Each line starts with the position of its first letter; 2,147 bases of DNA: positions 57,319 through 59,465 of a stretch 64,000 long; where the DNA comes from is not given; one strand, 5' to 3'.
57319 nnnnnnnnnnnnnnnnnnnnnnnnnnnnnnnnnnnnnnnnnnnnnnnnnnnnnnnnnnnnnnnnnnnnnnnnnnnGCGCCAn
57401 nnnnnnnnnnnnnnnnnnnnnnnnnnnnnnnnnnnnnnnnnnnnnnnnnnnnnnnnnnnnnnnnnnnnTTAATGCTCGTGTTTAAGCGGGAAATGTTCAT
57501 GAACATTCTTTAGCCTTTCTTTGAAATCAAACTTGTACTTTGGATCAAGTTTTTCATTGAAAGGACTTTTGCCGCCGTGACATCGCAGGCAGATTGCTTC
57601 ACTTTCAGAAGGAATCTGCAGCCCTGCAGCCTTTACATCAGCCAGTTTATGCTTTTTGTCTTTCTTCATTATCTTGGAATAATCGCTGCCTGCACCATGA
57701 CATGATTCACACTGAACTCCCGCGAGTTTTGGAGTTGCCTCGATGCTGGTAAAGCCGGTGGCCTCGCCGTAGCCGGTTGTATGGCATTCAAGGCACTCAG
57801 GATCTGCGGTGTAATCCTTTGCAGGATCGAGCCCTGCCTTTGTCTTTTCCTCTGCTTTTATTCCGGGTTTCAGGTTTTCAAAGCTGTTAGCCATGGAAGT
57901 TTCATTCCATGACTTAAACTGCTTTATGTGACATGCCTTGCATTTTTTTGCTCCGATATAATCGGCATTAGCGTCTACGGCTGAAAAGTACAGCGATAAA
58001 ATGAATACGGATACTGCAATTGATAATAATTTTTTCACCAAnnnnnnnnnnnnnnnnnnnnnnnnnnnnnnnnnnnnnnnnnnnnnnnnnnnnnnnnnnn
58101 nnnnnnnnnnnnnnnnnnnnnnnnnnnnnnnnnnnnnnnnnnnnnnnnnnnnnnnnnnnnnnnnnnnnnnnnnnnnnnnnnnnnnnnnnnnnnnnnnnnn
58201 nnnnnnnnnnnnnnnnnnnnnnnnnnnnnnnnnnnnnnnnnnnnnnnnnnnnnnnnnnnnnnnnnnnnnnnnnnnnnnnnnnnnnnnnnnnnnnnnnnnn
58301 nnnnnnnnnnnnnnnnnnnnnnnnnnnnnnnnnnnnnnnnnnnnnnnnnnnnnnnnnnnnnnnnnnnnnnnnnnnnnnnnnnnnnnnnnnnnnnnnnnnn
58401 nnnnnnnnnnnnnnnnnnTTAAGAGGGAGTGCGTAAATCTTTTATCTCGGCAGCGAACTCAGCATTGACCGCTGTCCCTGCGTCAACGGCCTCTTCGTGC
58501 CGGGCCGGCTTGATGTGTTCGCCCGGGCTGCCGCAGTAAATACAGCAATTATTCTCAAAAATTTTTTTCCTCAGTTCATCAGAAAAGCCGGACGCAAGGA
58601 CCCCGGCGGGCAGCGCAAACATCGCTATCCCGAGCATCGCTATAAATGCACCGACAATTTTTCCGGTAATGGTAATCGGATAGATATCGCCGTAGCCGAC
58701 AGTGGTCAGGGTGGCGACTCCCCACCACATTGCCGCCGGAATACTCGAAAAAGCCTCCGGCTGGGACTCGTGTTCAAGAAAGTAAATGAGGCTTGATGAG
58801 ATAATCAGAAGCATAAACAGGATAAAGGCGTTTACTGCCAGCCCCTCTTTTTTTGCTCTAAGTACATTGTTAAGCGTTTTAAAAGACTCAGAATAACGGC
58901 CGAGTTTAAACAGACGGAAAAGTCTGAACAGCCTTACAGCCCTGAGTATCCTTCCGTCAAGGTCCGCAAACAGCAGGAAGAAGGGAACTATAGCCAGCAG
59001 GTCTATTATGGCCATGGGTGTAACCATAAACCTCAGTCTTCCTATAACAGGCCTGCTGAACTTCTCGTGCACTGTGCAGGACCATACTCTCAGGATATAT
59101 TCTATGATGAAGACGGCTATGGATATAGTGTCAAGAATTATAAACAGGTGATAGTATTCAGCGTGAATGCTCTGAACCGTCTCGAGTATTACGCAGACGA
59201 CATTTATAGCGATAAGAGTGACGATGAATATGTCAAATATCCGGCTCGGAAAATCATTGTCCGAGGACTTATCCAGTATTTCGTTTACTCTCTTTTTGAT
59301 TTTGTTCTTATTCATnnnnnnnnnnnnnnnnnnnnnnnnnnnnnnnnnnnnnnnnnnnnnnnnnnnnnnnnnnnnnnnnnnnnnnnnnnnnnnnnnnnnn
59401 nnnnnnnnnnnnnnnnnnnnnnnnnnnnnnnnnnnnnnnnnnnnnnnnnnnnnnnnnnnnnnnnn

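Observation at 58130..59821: Decayed tRNA-Ser copy, Kv channel gene, IS3 transposase stump and intact tRNA-Ser(UGA) beside serS: likely relic of an old tRNA-targeted insertion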

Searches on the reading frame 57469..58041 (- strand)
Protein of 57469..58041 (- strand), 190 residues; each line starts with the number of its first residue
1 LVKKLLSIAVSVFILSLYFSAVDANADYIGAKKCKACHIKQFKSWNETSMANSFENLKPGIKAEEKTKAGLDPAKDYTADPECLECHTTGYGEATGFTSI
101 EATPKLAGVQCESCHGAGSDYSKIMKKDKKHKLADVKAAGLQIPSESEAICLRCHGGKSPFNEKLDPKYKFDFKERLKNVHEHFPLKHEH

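Call 7: search_protein_families(library=pfam, proteins=[window:57469-58041:-], max_evalue=0.01)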
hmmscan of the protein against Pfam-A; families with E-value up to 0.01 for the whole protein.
window:57469-58041:- (190 aa): 9 families
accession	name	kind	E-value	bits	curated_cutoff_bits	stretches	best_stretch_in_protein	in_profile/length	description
PF13435.11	Cytochrome_C554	-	1.7e-26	93.4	20.8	1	33-116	1-84/84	Cytochrome c554 and c-prime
PF14522.11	Cytochrome_C7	-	1.7e-07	31.4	24.8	2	107-163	12-56/67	Cytochrome c7 and related cytochrome c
PF22113.1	Mtrc-MtrF_II-IV_dom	-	2.7e-06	27.5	30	1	27-157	24-165/176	Outer membrane cytochrome MtrC/MtrF-like, domains II/IV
PF14537.11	Cytochrom_c3_2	-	5.7e-06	27.1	25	0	107-166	5-44/79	Cytochrome c3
PF09699.15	Paired_CXXCH_1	-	0.00015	21.8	20.6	0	109-158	7-39/41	Doubled CXXCH motif (Paired_CXXCH_1)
PF02085.21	Cytochrom_CIII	-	0.00065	20.5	22.9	0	32-115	31-101/101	Class III cytochrome C family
PF00684.25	DnaJ_CXXCXGXG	-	0.0048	17.6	32.7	0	80-121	15-54/65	DnaJ central domain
PF08821.16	CGGC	-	0.0093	16.6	27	0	84-132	17-64/106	CGGC domain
PF24860.1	FdhE_C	-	0.0098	16.5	27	0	83-133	3-52/82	FdhE, C-terminal domain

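Call 38: search_protein_families(library=ncbifam, proteins=[window:57469-58041:-], max_evalue=0.01)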
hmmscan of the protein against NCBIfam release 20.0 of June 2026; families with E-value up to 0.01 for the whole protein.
window:57469-58041:- (190 aa): 9 families
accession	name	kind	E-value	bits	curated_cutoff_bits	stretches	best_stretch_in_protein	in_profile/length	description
NF043010.1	Cyt554_Nsmonas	equivalog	9.4e-36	123.4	400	1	7-187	7-208/238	cytochrome c-550 CycA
NF041198.1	UshA_like_PCGU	equivalog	8.8e-20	70.7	275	1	23-156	400-509/519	UshA-like (seleno)protein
NF041028.1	decahem_GSU2203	exception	2.3e-08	33.6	325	1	73-156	29-109/317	GSU2203 family decaheme c-type cytochrome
TIGR03508.1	decahem_SO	subfamily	6.7e-07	29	192.2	1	82-157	4-79/258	DmsE family decaheme c-type cytochrome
TIGR01905.1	paired_CXXCH_1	subfamily_domain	0.00023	21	25.2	0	108-129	6-28/41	doubled CXXCH domain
NF040943.1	cytoc3_ExtM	equivalog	0.0018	16.7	800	0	70-126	255-313/599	selenite/tellurite reduction operon c-type cytochrome ExtM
NF008659.0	PRK11659.1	equivalog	0.0024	17.6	184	1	64-157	32-119/188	cytochrome c nitrite reductase pentaheme subunit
TIGR04257.1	nanowire_3heme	domain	0.0028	17.8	40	0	78-120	21-63/75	c(7)-type cytochrome triheme domain-containing protein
TIGR03153.1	cytochr_NrfH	equivalog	0.009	16.1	134.2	0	11-53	6-52/138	cytochrome c nitrite reductase small subunit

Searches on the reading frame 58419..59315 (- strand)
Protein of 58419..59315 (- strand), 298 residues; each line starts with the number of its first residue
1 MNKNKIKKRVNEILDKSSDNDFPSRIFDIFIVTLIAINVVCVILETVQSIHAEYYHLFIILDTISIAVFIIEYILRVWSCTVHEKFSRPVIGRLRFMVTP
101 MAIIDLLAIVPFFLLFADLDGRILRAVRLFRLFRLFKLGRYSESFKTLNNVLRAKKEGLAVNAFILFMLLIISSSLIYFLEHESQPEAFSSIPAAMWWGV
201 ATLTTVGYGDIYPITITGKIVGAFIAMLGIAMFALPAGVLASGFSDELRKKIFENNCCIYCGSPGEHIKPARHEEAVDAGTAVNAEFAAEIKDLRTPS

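Call 7: search_protein_families(library=pfam, proteins=[window:58419-59315:-], max_evalue=0.01)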
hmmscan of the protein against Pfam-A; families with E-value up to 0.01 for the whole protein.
window:58419-59315:- (298 aa): 2 families
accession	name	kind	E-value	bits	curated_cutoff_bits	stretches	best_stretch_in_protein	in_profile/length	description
PF00520.37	Ion_trans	-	2.6e-37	128.7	25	1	25-247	2-236/241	Ion transport protein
PF07885.22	Ion_trans_2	-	5e-15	55.6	22.5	1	166-242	2-75/79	Ion channel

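Call 9: find_homologous_proteins(query=window:58419-59315:-)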
Query window:58419-59315:- (298 aa): 7698 proteins with E <= 0.001 among 8000 candidates; the best 120 are listed.
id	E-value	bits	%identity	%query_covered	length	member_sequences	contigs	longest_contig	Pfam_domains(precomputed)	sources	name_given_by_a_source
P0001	3.0e-192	655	100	100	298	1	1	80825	PF00520.38,PF07885.23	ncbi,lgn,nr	ncbi:MAG: ion transporter [Nitrospira sp.]|nr:ion transporter [Nitrospira sp.]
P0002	4.9e-101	356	61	87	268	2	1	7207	PF00520.38,PF07885.23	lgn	-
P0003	7.0e-100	352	59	87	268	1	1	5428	PF00520.38,PF07885.23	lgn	-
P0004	1.6e-99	351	61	86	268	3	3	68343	PF00520.38,PF07885.23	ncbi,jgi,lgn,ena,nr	ncbi:MAG: ion transporter [Theionarchaea archaeon]|nr:ion transporter [Theionarchaea archaeon]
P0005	2.1e-99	351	58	87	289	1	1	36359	PF00520.38,PF07885.23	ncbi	-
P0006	2.9e-99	350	58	87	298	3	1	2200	PF00520.38,PF07885.23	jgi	jgi:voltage-gated potassium channel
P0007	3.0e-99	350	58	88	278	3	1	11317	PF00520.38,PF07885.23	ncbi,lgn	-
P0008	4.3e-99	350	59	87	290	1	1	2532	PF00520.38,PF07885.23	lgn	-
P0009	1.1e-98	348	59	86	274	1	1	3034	PF00520.38,PF07885.23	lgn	-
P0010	1.5e-98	348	60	86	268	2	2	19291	PF00520.38,PF07885.23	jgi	jgi:voltage-gated potassium channel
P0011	1.6e-98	348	58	87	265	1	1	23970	PF00520.38,PF07885.23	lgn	-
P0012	2.4e-98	347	59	87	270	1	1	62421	PF00520.38,PF07885.23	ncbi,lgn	-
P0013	5.0e-98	346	55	92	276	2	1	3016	PF00520.38,PF07885.23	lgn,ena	-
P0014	5.2e-98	346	58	87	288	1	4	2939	PF00520.38,PF07885.23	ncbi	-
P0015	6.0e-98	346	57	88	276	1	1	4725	PF00520.38,PF07885.23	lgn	-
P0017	9.9e-98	345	59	87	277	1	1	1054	PF00520.38,PF07885.23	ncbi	-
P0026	5.0e-97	343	58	87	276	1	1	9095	PF00520.38,PF07885.23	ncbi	-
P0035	1.7e-96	341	57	87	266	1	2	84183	PF00520.38,PF07885.23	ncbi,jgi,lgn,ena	-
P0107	9.4e-93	329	55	89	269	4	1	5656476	PF00520.38,PF07885.23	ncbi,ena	-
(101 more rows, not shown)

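Call 10: find_encoding_contigs(protein=window:58419-59315:-, flank=10000, max_places=10)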
Protein window:58419-59315:- (298 aa): 1 contig read that carries it; 1 place shown.
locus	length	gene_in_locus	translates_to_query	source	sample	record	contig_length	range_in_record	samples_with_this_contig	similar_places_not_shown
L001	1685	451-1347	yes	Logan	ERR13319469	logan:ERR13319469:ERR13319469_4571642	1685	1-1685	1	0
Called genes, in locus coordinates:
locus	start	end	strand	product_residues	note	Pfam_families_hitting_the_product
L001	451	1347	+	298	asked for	PF00520:Ion_trans, PF07885:Ion_trans_2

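Call 24: find_encoding_contigs(protein=P0002, flank=5000, max_places=3)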
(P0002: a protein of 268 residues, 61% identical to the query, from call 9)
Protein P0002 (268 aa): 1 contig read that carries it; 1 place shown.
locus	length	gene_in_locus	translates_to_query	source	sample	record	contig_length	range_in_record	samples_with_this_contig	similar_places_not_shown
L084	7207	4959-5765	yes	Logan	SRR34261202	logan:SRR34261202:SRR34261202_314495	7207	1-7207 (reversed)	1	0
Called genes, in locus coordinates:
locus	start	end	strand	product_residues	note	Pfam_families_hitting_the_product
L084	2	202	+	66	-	?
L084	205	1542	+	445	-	PF03598:CdhC, PF19436:ACS_CODH_B_C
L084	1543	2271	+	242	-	PF01656:CbiA, PF10609:ParA, PF13614:AAA_31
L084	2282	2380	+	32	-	-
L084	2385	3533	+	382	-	PF03599:CdhD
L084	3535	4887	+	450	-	PF04060:FeS, PF03599:CdhD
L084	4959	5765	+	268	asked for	PF00520:Ion_trans, PF07885:Ion_trans_2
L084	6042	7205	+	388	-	?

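Call 25: find_encoding_contigs(protein=P0005, flank=5000, max_places=3)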
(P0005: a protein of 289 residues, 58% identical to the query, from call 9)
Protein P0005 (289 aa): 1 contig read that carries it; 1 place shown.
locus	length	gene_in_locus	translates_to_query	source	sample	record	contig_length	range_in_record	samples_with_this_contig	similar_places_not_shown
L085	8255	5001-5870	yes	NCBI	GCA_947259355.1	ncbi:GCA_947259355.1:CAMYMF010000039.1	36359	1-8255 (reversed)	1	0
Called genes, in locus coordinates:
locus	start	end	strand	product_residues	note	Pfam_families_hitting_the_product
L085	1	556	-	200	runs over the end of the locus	PF01292:Ni_hydr_CYTB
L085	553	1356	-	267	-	PF13187:Fer4_9 (faint), PF13237:Fer4_10 (weak), PF13247:Fer4_11, PF14697:Fer4_21 (weak), PF12838:Fer4_7 (weak), PF12797:Fer4_2 (weak), PF12837:Fer4_6 (weak), PF09163:Form-deh_trans, +1 more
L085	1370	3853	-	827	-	PF00384:Molybdopterin, PF01568:Molydop_binding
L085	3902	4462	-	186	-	PF10518:TAT_signal (weak), PF04879:Molybdop_Fe4S4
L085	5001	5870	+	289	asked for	PF00520:Ion_trans, PF07885:Ion_trans_2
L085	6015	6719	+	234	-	PF04366:Ysc84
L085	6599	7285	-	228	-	-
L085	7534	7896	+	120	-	PF02085:Cytochrom_CIII, PF14522:Cytochrome_C7 (faint)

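Call 26: find_encoding_contigs(protein=P0012, flank=5000, max_places=3)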
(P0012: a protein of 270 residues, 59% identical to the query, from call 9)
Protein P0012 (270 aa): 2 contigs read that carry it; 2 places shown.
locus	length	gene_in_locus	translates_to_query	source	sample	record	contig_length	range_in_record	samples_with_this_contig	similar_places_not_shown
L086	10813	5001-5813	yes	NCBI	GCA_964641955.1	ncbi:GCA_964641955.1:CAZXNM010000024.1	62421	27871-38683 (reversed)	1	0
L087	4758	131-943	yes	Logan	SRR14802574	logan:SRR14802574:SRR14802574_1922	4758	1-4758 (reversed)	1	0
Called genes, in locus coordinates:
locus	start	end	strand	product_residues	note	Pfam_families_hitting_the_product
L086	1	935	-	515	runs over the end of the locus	-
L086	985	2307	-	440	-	PF13646:HEAT_2 (faint)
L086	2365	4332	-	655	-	PF05569:Peptidase_M56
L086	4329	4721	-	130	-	PF03965:Penicillinase_R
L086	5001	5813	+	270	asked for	PF00520:Ion_trans, PF07885:Ion_trans_2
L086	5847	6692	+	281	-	PF13588:HSDR_N_2 (weak)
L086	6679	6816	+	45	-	-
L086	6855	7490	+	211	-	-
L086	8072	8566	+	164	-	-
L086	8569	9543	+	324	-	PF12760:Zn_ribbon_IS1595, PF12762:DDE_Tnp_IS1595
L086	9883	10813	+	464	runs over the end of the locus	PF00595:PDZ (weak), PF13180:PDZ_2, PF17820:PDZ_6, PF03572:Peptidase_S41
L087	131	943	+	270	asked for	PF00520:Ion_trans, PF07885:Ion_trans_2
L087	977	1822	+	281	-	PF13588:HSDR_N_2 (weak)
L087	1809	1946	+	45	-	-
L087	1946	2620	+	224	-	-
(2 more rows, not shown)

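Call 32: find_related_loci(query=window:58419-59315:-, collection=viral_contigs, flank=6000)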
Query window:58419-59315:- (298 aa) in viral_contigs; peptide patterns used: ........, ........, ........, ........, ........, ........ (x = any residue, [..] = any of these).
31 stretches matched a pattern; 23 encode a relative of the query (tblastn E <= 1e-3); 23 distinct loci.
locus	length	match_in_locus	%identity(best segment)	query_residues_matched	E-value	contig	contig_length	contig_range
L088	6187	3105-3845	34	4-251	6e-43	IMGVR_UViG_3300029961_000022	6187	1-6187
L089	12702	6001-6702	35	6-250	2e-40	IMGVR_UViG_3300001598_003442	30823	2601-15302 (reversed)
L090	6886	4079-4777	34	6-250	1e-37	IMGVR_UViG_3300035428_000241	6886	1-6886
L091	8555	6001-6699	32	7-250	4e-37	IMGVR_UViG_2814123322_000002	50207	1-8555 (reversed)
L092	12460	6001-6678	35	6-250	5e-37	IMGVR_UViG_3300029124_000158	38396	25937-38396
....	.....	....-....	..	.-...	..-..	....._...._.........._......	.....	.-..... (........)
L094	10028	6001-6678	35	6-250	1e-36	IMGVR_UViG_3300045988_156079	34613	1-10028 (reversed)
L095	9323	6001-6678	35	6-250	1e-36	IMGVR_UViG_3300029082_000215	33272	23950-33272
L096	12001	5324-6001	35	6-250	1e-36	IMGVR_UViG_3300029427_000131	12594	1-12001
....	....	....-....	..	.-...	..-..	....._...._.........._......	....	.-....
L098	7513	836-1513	34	6-250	7e-36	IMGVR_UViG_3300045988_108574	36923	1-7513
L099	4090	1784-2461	34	6-250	2e-35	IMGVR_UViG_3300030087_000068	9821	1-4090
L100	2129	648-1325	34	6-250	2e-35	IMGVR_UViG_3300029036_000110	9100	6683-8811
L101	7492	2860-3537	34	6-250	3e-35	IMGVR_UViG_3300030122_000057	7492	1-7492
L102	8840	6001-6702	30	5-249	1e-34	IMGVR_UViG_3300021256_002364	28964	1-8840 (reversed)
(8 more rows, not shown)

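Call 33: list_cluster_members(proteins=[P0002, P0003, P0005, P0007, P0012, P0014, P0017, P0026, P0035, P0107])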
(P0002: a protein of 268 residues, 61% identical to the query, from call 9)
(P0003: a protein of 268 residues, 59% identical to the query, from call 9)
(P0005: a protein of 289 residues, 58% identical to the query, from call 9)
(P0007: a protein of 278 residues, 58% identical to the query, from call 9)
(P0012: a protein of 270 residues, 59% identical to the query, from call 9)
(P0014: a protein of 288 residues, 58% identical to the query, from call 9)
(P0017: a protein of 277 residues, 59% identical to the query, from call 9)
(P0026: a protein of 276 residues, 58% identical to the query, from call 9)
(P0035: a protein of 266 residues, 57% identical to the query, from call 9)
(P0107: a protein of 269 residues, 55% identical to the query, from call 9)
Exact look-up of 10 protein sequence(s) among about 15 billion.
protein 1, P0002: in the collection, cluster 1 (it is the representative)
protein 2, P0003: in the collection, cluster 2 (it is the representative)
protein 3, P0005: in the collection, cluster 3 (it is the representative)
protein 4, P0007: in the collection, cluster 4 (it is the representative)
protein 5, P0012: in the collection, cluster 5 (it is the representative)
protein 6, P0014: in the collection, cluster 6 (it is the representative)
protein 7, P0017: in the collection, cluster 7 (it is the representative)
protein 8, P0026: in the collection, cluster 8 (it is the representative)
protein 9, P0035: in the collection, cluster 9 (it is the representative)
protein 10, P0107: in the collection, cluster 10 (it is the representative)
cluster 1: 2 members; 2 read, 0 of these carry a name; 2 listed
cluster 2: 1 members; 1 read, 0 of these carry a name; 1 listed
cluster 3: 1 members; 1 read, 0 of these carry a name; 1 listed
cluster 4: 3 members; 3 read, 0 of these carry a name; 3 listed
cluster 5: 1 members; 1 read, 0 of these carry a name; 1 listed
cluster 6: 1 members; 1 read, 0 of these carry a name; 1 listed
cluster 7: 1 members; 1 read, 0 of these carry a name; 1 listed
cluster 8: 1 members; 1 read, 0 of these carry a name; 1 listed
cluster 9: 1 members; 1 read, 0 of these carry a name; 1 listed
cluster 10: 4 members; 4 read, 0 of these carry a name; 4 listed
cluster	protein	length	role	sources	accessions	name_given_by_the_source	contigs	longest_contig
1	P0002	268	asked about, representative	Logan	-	-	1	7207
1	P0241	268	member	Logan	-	-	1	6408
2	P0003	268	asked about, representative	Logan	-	-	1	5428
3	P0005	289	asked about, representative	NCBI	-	-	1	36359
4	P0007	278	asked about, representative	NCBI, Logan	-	-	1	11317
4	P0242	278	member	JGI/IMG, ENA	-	-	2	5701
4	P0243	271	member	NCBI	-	-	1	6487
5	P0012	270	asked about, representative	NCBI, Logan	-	-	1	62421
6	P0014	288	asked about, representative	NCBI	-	-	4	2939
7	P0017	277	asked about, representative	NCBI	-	-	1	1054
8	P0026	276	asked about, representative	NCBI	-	-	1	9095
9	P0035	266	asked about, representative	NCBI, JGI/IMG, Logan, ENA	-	-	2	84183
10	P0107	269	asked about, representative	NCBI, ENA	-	-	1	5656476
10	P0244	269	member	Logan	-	-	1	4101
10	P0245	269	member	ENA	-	-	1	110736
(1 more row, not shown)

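Call 38: search_protein_families(library=ncbifam, proteins=[window:58419-59315:-], max_evalue=0.01)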
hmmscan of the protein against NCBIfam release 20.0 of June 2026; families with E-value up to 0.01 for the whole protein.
window:58419-59315:- (298 aa): 2 families
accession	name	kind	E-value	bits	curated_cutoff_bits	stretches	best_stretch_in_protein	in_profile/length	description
NF040645.1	K_channel_Meth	equivalog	6.6e-14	52.2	300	1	33-226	17-191/203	hyperpolarization-activated voltage-gated potassium channel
NF007828.0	PRK10537.1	equivalog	1.5e-07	30.8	425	1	124-235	117-222/403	voltage-gated potassium channel protein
